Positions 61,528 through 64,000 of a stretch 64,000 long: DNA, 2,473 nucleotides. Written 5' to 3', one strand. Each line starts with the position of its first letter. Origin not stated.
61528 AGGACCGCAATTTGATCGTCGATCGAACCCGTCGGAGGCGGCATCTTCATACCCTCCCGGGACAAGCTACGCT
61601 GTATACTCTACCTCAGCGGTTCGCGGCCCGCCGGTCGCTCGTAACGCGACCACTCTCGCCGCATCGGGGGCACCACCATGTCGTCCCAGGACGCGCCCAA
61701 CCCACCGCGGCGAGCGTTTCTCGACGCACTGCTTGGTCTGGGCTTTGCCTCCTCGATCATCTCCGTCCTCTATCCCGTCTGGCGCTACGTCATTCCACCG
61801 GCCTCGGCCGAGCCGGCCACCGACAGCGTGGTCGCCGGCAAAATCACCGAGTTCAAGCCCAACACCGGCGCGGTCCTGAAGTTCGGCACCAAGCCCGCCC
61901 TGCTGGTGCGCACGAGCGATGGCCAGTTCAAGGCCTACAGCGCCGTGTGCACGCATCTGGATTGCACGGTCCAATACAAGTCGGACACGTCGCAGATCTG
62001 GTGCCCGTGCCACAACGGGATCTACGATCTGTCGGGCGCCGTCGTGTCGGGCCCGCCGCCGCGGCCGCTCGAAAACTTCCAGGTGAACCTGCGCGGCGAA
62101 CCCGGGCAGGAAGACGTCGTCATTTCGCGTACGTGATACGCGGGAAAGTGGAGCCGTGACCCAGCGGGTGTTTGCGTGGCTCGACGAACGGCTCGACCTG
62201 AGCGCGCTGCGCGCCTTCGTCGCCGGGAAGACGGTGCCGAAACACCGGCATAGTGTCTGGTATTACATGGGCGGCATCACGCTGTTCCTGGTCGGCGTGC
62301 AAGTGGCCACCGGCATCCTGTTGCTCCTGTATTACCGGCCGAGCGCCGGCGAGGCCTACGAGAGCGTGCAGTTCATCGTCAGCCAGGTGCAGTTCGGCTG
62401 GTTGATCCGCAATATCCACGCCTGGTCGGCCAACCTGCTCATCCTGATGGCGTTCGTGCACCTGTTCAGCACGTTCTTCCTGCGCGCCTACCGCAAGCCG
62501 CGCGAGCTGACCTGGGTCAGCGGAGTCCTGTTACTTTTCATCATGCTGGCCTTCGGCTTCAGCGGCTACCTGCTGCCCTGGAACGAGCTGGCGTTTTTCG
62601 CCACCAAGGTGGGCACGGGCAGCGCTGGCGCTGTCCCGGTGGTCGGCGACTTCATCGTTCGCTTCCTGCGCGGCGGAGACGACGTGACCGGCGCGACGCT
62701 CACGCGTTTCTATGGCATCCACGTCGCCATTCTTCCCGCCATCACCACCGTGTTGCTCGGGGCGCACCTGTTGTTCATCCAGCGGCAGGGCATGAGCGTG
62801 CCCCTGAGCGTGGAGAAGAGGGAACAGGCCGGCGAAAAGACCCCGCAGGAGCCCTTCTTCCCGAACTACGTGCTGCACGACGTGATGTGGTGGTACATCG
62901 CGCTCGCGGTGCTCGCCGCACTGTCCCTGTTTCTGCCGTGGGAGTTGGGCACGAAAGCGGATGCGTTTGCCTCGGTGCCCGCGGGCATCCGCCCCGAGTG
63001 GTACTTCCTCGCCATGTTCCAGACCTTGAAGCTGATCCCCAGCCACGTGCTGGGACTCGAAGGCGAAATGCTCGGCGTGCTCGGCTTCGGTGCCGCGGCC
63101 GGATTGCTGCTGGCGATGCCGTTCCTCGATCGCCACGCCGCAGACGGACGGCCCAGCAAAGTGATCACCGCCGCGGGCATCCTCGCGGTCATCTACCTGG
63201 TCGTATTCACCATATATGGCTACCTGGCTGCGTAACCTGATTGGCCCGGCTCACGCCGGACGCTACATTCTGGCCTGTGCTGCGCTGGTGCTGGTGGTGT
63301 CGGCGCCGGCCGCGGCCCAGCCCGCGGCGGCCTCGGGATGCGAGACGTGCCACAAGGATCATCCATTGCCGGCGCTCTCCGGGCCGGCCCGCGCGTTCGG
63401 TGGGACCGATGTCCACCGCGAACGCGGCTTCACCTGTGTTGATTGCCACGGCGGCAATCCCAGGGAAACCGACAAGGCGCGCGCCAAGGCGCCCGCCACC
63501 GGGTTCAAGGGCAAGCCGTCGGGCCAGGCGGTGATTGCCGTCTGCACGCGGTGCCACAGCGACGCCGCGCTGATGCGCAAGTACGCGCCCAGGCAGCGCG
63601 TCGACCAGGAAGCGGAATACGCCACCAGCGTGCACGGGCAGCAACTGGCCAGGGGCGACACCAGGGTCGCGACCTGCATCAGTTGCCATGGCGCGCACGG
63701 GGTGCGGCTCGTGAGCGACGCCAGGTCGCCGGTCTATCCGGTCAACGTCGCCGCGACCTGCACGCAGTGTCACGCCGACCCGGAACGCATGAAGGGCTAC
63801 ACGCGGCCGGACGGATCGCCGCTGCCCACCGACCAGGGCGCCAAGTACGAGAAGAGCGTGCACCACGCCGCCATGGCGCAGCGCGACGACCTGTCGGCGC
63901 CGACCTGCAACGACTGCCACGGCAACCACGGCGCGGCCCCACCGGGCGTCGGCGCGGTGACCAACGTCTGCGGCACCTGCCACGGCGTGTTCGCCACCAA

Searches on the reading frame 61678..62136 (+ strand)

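Call 31: search_protein_families(library=pfam, proteins=[window:61678-62136:+], max_evalue=0.00001)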
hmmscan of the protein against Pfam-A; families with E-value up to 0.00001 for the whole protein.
window:61678-62136:+ (152 aa): 1 family
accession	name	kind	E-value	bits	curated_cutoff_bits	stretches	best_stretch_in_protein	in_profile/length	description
PF00355.32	Rieske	-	1.8e-15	57.1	20.3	1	51-134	3-87/88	Rieske [2Fe-2S] domain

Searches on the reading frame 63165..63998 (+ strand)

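Call 86: search_protein_families(library=pfam, proteins=[window:63165-63998:+], max_evalue=0.00001)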
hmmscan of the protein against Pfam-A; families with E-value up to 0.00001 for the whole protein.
window:63165-63998:+ (278 aa): 4 families
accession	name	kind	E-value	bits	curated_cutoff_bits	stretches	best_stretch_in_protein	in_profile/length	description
PF14537.11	Cytochrom_c3_2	-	7.2e-13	49.3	25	1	83-178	1-67/79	Cytochrome c3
PF14522.11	Cytochrome_C7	-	9.4e-13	48.2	24.8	0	196-273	13-66/67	Cytochrome c7 and related cytochrome c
PF09699.15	Paired_CXXCH_1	-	4.5e-10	39.5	20.6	0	247-275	8-38/41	Doubled CXXCH motif (Paired_CXXCH_1)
PF22113.1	Mtrc-MtrF_II-IV_dom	-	3.1e-07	30.5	30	0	90-178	83-166/176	Outer membrane cytochrome MtrC/MtrF-like, domains II/IV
